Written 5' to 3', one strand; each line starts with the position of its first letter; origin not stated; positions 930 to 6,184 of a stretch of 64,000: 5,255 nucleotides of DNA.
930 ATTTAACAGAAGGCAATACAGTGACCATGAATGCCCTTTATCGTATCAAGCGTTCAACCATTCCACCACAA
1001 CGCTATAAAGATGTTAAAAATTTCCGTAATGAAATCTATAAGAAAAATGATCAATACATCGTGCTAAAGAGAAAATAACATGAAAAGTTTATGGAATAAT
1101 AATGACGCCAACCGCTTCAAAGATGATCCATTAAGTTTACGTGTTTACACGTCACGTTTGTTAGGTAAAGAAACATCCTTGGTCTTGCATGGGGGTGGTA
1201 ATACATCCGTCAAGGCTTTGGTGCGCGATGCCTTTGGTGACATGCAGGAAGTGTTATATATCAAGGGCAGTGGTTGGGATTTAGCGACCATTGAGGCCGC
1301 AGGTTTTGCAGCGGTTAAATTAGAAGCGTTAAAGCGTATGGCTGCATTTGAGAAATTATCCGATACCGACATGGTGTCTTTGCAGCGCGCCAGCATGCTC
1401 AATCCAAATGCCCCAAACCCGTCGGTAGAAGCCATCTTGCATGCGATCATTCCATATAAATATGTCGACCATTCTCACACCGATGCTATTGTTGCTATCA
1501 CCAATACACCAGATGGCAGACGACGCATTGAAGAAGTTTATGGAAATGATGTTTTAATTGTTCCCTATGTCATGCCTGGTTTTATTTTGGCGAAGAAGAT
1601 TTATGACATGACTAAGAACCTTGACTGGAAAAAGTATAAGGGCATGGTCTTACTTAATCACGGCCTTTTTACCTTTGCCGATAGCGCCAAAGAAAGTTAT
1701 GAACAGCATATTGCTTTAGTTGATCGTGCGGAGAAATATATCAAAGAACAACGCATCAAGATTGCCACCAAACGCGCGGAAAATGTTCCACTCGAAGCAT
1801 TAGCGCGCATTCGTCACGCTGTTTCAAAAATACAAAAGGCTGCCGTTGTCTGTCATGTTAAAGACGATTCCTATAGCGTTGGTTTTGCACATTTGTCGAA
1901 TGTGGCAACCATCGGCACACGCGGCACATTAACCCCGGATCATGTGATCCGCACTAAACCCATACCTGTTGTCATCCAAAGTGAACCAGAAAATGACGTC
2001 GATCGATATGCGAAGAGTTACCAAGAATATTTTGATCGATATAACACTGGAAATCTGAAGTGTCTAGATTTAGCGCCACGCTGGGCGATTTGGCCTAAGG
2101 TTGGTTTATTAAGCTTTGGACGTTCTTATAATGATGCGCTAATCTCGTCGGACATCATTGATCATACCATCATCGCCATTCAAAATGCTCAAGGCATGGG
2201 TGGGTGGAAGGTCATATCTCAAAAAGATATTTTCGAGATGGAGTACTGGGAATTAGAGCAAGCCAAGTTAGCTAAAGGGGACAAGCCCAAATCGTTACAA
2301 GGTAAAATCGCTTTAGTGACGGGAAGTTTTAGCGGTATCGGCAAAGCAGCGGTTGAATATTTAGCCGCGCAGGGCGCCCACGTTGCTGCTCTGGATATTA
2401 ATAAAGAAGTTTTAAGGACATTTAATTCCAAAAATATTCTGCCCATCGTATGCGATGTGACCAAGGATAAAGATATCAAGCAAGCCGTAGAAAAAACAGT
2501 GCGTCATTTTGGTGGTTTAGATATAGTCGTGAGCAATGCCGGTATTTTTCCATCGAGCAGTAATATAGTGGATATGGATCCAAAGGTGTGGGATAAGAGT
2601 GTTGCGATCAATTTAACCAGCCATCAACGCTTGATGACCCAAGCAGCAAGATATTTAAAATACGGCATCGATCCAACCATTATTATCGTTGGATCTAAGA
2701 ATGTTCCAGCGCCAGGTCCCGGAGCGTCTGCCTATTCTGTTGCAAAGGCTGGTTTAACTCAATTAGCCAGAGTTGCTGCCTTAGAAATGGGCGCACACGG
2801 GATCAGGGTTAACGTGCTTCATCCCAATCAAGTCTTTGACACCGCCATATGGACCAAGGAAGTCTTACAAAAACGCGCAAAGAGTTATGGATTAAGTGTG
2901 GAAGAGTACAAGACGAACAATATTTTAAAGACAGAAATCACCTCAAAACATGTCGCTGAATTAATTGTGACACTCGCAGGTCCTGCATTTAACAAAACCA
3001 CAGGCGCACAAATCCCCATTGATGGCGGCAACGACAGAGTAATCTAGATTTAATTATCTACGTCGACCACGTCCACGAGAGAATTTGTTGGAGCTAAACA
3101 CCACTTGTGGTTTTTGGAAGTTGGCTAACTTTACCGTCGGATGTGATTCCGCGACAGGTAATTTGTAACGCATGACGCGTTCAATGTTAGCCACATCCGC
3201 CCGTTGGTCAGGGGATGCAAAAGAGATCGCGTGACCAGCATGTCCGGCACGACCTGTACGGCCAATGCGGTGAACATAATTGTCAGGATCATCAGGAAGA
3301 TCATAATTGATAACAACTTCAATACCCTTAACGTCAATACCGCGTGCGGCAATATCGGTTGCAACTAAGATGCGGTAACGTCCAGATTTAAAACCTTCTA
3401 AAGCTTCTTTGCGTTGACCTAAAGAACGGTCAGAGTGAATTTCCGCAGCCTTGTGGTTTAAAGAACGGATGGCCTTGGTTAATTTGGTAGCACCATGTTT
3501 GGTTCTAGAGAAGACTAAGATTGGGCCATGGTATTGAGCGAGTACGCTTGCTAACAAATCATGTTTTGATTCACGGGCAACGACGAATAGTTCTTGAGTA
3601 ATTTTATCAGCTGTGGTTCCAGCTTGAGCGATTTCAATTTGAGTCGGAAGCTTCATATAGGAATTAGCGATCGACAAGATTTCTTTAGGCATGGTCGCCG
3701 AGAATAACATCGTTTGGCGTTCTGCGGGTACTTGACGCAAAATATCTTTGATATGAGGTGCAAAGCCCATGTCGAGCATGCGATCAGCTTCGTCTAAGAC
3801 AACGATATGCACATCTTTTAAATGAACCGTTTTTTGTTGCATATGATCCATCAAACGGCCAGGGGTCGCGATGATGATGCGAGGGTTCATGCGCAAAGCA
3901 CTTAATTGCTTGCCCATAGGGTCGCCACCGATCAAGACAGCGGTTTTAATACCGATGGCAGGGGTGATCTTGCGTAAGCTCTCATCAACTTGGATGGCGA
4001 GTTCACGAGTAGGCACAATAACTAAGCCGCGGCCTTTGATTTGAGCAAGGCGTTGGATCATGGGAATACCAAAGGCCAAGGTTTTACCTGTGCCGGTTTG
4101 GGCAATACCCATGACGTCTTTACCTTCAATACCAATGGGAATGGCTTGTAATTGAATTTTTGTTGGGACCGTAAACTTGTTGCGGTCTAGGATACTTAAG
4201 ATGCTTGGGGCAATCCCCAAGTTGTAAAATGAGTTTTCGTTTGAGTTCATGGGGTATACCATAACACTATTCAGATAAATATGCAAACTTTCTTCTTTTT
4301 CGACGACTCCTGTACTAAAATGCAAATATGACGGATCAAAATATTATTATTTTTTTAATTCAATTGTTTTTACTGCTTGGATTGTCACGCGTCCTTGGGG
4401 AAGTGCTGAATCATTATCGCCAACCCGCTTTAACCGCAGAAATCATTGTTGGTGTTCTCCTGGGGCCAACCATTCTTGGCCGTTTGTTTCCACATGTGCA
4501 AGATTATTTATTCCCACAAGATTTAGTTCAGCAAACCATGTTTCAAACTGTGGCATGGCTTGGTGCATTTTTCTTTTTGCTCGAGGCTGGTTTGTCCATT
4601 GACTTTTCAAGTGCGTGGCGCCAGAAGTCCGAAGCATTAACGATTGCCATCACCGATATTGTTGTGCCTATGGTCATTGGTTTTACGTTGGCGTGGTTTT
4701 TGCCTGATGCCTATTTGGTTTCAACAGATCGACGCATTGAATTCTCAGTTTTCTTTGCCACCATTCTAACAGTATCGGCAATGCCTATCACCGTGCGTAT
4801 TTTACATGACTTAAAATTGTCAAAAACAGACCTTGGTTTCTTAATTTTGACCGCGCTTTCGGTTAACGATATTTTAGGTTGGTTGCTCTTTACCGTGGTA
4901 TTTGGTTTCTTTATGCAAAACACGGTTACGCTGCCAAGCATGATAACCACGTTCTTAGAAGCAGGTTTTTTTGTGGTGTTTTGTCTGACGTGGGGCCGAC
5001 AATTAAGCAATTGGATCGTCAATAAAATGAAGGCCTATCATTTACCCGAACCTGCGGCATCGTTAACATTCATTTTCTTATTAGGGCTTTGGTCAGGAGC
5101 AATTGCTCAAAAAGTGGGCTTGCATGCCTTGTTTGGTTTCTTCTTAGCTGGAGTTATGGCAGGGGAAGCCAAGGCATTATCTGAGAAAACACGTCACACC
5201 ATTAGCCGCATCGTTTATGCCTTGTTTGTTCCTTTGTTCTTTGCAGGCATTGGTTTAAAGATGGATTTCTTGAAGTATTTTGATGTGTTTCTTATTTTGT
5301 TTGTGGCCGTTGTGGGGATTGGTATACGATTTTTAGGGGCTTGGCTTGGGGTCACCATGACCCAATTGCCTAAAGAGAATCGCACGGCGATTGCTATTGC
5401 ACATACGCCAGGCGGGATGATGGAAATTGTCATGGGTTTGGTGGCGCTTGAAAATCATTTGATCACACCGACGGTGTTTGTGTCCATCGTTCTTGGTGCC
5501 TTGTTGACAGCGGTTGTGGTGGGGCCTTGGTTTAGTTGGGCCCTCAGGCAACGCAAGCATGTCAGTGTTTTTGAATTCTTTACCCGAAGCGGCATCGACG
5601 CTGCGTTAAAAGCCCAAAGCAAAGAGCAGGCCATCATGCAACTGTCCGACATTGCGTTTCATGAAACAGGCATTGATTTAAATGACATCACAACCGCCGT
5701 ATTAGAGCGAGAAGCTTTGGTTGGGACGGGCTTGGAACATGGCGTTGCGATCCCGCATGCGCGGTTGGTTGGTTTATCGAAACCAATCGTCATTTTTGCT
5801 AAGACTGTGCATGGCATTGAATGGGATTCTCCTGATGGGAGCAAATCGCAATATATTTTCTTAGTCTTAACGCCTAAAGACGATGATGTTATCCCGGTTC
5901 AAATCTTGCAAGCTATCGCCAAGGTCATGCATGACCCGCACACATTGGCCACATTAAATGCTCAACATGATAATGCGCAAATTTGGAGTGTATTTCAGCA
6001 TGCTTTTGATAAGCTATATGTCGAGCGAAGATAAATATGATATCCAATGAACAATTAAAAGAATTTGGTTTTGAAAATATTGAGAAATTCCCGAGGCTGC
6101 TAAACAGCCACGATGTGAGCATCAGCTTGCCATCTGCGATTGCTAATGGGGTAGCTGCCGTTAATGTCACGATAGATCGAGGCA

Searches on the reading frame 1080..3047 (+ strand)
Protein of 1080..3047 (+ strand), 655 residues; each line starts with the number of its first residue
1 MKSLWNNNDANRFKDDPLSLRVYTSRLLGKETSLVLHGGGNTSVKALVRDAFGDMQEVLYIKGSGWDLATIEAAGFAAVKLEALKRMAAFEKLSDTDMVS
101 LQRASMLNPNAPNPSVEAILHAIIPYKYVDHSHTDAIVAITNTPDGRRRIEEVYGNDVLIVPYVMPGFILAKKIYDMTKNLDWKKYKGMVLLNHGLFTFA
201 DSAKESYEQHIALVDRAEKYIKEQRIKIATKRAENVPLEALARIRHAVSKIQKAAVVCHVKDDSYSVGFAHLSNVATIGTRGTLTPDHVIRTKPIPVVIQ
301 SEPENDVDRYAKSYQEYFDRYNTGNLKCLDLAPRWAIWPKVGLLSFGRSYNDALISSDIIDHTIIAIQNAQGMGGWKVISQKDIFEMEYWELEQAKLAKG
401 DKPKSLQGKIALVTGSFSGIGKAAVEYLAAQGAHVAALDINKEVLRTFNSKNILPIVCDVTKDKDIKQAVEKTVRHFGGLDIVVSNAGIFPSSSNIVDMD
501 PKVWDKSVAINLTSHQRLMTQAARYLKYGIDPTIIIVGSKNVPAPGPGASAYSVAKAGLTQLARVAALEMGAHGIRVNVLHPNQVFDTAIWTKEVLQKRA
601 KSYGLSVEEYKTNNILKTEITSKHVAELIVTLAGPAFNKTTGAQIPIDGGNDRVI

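Call 91: search_protein_families(library=pfam, proteins=[window:1080-3047:+], max_evalue=0.000001)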
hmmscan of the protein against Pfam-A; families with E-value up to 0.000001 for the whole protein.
window:1080-3047:+ (655 aa): 3 families
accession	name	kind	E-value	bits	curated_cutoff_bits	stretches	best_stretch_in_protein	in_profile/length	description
PF13561.12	adh_short_C2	-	7e-45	153.9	27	1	418-650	6-234/236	Enoyl-(Acyl carrier protein) reductase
PF00106.31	adh_short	-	1.3e-41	142.7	26.6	1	409-593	1-189/195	short chain dehydrogenase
PF00596.27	Aldolase_II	-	8.4e-20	71.9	22.2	1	22-220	4-182/183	Class II Aldolase and Adducin N-terminal domain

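Call 93: search_protein_families(library=ncbifam, proteins=[window:1080-3047:+], max_evalue=1e-10)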
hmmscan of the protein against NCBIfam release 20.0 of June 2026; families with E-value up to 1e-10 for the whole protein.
window:1080-3047:+ (655 aa): 183 families (the best 25 are shown)
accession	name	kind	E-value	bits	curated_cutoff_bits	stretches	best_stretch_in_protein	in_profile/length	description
NF006196.0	PRK08324.2-4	equivalog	2.4e-273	908.5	831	1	1-655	1-657/657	bifunctional aldolase/short-chain dehydrogenase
NF006195.0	PRK08324.2-3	equivalog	5.5e-194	646.2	931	1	4-651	13-672/678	bifunctional aldolase/short-chain dehydrogenase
NF006192.0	PRK08324.1-6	equivalog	3.5e-179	597.5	639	1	1-651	1-679/685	bifunctional aldolase/short-chain dehydrogenase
NF006197.0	PRK08324.2-5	equivalog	7.1e-156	520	627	1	1-485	1-482/583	bifunctional aldolase/short-chain dehydrogenase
NF006194.0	PRK08324.2-2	equivalog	2e-149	499.4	686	1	4-652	4-698/703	bifunctional aldolase/short-chain dehydrogenase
NF006190.0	PRK08324.1-4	equivalog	4.4e-140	468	1014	1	2-651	3-683/689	bifunctional aldolase/short-chain dehydrogenase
TIGR02632.1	RhaD_aldol-ADH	equivalog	2.7e-133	445.8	567.75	1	22-652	5-671/676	bifunctional rhamnulose-1-phosphate aldolase/short-chain dehydrogenase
NF006193.0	PRK08324.2-1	subfamily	2.8e-129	432.3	1213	1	16-651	25-699/705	bifunctional aldolase/short-chain dehydrogenase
NF006189.0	PRK08324.1-3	equivalog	4.1e-129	432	634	1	2-652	11-696/701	bifunctional rhamnulose-1-phosphate aldolase/short-chain dehydrogenase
NF006191.0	PRK08324.1-5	equivalog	1.5e-111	374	1240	1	3-650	13-699/706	bifunctional aldolase/short-chain dehydrogenase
NF006188.0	PRK08324.1-1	equivalog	8.1e-97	325.1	1152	1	24-650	13-672/679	bifunctional aldolase/short-chain dehydrogenase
NF004203.0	PRK05653.2-4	subfamily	5.5e-46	157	313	1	405-651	3-256/260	3-oxoacyl-ACP reductase FabG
TIGR03971.1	SDR_subfam_1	subfamily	3.6e-41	141.3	300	1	451-651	64-268/271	mycofactocin-coupled SDR family oxidoreductase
NF009093.0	PRK12429.1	subfamily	1.7e-39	135.7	258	1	405-650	2-255/259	3-hydroxybutyrate dehydrogenase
NF005559.1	PRK07231.1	subfamily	8.7e-39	133.5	215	1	406-650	2-246/249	glucose 1-dehydrogenase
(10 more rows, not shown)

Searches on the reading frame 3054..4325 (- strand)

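Call 91: search_protein_families(library=pfam, proteins=[window:3054-4325:-], max_evalue=0.000001)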
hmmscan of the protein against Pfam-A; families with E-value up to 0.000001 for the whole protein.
window:3054-4325:- (423 aa): 3 families
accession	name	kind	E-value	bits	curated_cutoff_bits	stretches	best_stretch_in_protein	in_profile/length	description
PF00270.35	DEAD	-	7.7e-52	175.8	26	1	55-216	1-164/167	DEAD/DEAH box helicase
PF00271.37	Helicase_C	-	1.3e-30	106.4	23.5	1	256-361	4-110/110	Helicase conserved C-terminal domain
PF04851.21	ResIII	-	2.7e-08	34.3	22.5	1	74-213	29-163/164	Type III restriction enzyme, res subunit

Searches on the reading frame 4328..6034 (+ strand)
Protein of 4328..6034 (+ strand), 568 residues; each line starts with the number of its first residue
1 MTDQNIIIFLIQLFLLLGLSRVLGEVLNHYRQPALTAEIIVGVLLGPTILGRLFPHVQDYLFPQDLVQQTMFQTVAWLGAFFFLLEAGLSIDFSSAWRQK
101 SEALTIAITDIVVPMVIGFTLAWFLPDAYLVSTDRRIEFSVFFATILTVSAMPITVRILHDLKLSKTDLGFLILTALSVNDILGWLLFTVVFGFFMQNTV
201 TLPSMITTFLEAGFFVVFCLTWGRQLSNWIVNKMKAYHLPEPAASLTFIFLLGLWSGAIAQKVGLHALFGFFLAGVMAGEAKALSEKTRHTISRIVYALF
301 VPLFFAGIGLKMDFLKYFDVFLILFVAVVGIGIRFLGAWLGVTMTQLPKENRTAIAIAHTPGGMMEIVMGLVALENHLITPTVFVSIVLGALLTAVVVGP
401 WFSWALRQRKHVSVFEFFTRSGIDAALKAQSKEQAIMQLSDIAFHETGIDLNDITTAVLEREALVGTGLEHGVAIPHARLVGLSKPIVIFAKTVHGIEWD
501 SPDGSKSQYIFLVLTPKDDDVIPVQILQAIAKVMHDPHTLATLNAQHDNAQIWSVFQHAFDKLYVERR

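Call 91: search_protein_families(library=pfam, proteins=[window:4328-6034:+], max_evalue=0.000001)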
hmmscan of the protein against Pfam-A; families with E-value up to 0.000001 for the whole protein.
window:4328-6034:+ (568 aa): 2 families
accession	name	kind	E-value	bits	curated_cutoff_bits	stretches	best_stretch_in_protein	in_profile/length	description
PF00999.27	Na_H_Exchanger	-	1.8e-45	155.9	26.2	1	26-407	10-374/375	Sodium/hydrogen exchanger, transmembrane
PF00359.27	PTS_EIIA_2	-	4.5e-26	92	27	1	417-558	2-143/144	Phosphoenolpyruvate-dependent sugar phosphotransferase system, EIIA 2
